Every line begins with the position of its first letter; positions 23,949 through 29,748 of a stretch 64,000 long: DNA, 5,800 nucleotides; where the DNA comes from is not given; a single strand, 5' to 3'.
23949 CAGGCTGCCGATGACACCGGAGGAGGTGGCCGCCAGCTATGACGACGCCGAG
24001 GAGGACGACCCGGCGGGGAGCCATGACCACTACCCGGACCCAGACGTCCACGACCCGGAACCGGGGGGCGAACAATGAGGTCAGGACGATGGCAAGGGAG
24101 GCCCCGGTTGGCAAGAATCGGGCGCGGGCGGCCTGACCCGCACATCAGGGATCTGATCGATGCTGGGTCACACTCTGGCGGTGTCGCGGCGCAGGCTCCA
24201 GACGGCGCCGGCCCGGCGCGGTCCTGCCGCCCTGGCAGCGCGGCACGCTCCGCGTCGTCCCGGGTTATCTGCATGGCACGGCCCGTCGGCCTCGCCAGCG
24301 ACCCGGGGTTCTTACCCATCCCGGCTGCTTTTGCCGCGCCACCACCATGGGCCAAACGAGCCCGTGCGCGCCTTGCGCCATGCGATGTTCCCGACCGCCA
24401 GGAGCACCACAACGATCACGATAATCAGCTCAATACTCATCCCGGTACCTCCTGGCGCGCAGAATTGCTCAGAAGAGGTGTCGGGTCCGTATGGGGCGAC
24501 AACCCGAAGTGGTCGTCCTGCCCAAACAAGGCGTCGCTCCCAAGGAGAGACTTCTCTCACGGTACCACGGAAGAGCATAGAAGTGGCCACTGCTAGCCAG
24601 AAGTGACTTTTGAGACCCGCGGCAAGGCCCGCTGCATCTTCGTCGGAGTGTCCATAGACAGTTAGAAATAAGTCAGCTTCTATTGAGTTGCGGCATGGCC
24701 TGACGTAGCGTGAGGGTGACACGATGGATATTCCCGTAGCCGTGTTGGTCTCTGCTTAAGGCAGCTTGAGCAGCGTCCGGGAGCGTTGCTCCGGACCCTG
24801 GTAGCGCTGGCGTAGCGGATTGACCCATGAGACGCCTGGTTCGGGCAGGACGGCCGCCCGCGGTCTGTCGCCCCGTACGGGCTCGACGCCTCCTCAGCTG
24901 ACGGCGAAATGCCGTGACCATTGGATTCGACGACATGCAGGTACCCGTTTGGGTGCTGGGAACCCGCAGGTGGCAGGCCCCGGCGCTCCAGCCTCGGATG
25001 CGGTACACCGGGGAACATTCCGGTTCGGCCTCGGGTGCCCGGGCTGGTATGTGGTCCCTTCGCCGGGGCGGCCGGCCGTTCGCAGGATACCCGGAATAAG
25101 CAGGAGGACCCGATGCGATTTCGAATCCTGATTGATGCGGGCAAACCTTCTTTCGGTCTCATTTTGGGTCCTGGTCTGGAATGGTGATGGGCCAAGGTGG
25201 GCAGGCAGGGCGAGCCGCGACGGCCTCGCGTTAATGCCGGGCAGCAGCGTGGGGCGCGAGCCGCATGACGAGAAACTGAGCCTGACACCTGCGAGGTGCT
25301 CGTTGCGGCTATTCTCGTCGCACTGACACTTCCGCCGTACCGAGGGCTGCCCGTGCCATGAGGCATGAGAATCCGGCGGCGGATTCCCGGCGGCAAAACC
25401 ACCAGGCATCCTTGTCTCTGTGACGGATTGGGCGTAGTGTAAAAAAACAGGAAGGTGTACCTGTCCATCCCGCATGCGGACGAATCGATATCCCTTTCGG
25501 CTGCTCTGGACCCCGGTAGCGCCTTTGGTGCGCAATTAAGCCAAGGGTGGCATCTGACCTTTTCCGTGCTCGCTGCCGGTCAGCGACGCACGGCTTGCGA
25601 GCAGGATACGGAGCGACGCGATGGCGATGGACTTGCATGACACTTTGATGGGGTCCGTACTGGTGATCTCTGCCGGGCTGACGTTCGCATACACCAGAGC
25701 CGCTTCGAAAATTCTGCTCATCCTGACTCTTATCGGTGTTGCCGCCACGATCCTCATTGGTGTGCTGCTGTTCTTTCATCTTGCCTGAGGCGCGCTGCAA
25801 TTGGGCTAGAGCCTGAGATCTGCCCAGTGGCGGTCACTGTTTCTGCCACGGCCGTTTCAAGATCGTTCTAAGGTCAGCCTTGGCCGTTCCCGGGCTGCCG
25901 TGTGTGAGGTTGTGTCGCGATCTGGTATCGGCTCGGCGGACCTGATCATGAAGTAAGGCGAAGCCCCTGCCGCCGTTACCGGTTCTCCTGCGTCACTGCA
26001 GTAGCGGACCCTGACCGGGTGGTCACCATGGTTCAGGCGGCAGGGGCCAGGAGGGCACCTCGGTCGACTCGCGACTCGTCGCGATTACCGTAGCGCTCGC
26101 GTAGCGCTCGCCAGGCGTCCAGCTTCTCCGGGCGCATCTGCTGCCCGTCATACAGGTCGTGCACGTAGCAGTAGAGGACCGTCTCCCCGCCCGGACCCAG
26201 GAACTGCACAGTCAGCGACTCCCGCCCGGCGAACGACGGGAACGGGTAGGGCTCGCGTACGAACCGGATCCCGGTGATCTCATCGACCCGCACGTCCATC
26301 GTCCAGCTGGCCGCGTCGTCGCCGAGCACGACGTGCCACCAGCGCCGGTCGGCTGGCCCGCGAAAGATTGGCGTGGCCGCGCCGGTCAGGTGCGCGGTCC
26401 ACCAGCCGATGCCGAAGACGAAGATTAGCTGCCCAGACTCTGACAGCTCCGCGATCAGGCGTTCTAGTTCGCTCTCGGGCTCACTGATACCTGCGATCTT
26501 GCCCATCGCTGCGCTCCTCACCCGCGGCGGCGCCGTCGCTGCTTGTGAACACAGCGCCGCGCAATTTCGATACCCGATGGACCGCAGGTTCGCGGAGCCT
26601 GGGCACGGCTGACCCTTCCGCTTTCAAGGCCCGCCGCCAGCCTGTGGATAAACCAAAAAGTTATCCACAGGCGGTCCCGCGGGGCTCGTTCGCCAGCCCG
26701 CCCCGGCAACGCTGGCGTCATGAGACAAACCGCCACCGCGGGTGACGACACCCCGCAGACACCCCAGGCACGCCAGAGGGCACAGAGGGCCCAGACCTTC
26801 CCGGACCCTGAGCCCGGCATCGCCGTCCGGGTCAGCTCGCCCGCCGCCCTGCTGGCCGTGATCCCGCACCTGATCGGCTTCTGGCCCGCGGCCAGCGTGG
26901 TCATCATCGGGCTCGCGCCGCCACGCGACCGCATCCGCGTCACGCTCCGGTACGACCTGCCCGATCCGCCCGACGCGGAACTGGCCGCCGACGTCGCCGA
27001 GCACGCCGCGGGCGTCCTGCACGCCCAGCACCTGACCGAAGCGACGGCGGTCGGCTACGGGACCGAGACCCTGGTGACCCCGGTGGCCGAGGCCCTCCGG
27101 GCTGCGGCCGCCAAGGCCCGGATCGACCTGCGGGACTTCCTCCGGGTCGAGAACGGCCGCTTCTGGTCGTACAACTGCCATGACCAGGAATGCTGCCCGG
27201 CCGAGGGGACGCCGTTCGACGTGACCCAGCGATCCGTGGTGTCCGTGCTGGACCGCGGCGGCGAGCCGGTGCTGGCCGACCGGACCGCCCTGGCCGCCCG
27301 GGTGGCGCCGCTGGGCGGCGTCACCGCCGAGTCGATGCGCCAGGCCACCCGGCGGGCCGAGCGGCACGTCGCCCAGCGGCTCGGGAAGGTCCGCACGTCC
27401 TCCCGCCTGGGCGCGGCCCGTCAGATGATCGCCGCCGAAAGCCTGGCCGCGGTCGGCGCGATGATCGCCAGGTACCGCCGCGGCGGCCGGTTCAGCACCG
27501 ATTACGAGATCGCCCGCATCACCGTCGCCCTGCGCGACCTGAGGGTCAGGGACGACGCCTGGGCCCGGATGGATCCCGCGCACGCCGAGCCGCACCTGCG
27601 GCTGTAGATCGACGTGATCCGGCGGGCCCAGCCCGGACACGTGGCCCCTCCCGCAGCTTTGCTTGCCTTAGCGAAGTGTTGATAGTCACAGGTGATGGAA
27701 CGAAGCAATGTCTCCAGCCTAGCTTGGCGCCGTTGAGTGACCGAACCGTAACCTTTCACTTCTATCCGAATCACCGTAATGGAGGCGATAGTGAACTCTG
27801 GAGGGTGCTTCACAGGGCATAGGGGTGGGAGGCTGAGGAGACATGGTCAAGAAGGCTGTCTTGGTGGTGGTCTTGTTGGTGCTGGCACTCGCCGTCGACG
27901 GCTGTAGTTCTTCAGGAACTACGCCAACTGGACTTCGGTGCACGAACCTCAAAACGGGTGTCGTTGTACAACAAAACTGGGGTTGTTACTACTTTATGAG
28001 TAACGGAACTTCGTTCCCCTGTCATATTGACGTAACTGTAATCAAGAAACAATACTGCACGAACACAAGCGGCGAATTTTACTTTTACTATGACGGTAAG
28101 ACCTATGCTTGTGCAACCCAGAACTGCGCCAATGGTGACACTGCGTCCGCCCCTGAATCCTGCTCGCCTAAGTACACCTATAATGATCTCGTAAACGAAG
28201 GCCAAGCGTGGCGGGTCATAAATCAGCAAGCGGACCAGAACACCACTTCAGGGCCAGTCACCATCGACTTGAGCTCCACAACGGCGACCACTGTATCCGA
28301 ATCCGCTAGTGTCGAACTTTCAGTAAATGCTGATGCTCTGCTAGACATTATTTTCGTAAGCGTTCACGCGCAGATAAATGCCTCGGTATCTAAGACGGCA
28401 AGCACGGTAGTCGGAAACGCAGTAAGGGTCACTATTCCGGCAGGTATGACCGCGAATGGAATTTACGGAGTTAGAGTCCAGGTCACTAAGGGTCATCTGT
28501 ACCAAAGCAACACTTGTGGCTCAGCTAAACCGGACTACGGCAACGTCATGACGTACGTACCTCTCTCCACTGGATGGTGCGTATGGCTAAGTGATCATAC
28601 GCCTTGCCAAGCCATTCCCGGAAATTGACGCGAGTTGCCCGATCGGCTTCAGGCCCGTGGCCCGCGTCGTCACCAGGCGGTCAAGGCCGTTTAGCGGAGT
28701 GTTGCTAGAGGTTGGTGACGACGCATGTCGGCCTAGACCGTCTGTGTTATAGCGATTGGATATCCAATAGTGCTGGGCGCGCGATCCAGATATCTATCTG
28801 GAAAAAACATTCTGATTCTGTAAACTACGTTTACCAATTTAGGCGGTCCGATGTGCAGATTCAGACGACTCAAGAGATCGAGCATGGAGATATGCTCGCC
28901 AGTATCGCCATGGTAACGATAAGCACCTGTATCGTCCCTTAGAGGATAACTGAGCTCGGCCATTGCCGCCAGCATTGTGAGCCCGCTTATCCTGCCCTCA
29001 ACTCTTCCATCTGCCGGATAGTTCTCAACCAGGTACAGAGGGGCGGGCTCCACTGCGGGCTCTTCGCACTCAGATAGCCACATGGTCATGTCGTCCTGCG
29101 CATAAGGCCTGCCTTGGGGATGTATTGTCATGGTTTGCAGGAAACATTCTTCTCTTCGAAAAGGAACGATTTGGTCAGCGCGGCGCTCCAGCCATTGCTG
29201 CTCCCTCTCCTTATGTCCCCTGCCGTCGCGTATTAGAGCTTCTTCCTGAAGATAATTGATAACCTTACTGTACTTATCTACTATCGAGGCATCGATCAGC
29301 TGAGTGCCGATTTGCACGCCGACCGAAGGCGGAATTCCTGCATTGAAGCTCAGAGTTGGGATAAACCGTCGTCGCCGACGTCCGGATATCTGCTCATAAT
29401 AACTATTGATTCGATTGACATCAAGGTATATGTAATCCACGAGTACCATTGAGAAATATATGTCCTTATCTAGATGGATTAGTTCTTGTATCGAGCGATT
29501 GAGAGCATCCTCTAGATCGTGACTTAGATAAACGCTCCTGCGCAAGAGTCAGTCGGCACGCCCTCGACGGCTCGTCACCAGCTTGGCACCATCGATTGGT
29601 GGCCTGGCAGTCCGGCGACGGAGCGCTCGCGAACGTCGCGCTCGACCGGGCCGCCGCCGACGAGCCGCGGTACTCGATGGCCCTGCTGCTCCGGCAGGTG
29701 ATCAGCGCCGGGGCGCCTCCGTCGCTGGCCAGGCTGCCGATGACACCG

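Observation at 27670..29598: Low-GC two-gene cassette inserted cleanly into a DUF4192 gene with no mobility gene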

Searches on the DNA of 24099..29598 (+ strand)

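Call 51: search_dna_similar(query=window:24099-29598:+, collection=plasmids, mode=distant, max_rows=10)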
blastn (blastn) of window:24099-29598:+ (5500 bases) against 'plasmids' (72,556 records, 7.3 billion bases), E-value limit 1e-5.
No match.

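Call 52: search_dna_similar(query=window:24099-29598:+, collection=phages, mode=distant, max_rows=10)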
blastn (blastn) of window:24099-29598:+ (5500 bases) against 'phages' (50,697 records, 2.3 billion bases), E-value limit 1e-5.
No match.

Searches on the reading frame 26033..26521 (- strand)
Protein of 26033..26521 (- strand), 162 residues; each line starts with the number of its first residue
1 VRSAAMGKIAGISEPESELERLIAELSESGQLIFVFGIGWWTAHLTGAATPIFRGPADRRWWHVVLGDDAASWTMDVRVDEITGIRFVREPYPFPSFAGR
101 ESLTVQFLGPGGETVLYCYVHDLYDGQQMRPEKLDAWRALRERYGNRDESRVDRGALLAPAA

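Call 11: search_protein_families(library=padloc, proteins=[window:26033-26521:-], max_evalue=1)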
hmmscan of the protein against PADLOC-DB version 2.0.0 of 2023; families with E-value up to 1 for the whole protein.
window:26033-26521:- (162 aa): 0 families

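Call 12: search_protein_families(library=ncbifam, proteins=[window:26033-26521:-], max_evalue=1)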
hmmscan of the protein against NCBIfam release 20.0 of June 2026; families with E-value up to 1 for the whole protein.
window:26033-26521:- (162 aa): 2 families
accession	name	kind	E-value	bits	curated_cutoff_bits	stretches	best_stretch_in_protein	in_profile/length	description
TIGR04108.1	HutX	equivalog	0.042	13.7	110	1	77-140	97-154/154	heme utilization cystosolic carrier protein HutX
NF007280.0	PRK09739.1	equivalog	0.18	11.4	162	1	17-43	68-94/199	NAD(P)H oxidoreductase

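Call 13: search_protein_families(library=phrogs, proteins=[window:26033-26521:-], max_evalue=1)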
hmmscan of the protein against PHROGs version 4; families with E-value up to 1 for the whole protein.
window:26033-26521:- (162 aa): 0 families

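Call 79: find_encoding_contigs(protein=window:26033-26506:-, flank=8000, max_places=8)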
Protein window:26033-26506:- (157 aa): 2 contigs read that carry it; 2 places shown.
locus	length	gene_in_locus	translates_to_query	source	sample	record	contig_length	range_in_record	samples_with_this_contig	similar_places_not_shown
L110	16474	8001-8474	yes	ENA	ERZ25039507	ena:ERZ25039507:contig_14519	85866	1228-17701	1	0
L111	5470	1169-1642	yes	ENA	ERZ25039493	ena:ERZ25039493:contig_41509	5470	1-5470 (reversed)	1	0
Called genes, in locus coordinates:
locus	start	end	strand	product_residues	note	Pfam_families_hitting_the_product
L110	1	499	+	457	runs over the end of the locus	PF00109:ketoacyl-synt, PF02801:Ketoacyl-synt_C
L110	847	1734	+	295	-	PF00698:Acyl_transf_1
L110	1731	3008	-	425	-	PF02353:CMAS, PF13489:Methyltransf_23, PF08241:Methyltransf_11, PF08242:Methyltransf_12, PF13649:Methyltransf_25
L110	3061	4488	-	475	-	PF01565:FAD_binding_4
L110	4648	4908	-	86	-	PF13830:DUF4192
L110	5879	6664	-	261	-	-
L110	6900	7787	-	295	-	PF13830:DUF4192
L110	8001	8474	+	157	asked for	-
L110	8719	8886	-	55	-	-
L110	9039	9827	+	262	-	-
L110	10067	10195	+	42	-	-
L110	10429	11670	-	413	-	PF13830:DUF4192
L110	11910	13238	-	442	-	PF01406:tRNA-synt_1e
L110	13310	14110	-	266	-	PF01425:Amidase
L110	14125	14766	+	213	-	-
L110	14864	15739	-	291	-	PF09339:HTH_IclR, PF01614:IclR_C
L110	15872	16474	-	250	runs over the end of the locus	PF13398:Peptidase_M50B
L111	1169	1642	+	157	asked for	-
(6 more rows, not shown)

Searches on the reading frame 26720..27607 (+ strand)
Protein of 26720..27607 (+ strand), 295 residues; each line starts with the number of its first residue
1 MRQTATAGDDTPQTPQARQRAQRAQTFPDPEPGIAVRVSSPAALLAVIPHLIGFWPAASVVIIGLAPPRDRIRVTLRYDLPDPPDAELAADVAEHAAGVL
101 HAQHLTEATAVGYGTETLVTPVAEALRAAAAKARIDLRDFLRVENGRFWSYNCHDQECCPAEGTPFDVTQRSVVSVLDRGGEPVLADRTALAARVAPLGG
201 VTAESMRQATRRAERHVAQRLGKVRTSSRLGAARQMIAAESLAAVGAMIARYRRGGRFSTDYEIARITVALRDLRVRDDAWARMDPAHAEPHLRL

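Call 5: search_protein_families(library=pfam, proteins=[window:26720-27607:+], max_evalue=1)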
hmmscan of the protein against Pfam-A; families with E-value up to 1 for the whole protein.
window:26720-27607:+ (295 aa): 2 families
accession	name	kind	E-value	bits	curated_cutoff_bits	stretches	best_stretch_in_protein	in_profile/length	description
PF13830.11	DUF4192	-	7.7e-54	184.2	27.8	1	41-295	1-257/321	Domain of unknown function (DUF4192)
PF24430.1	DUF7553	-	0.042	14.8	27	0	123-157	10-44/85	Family of unknown function (DUF7553)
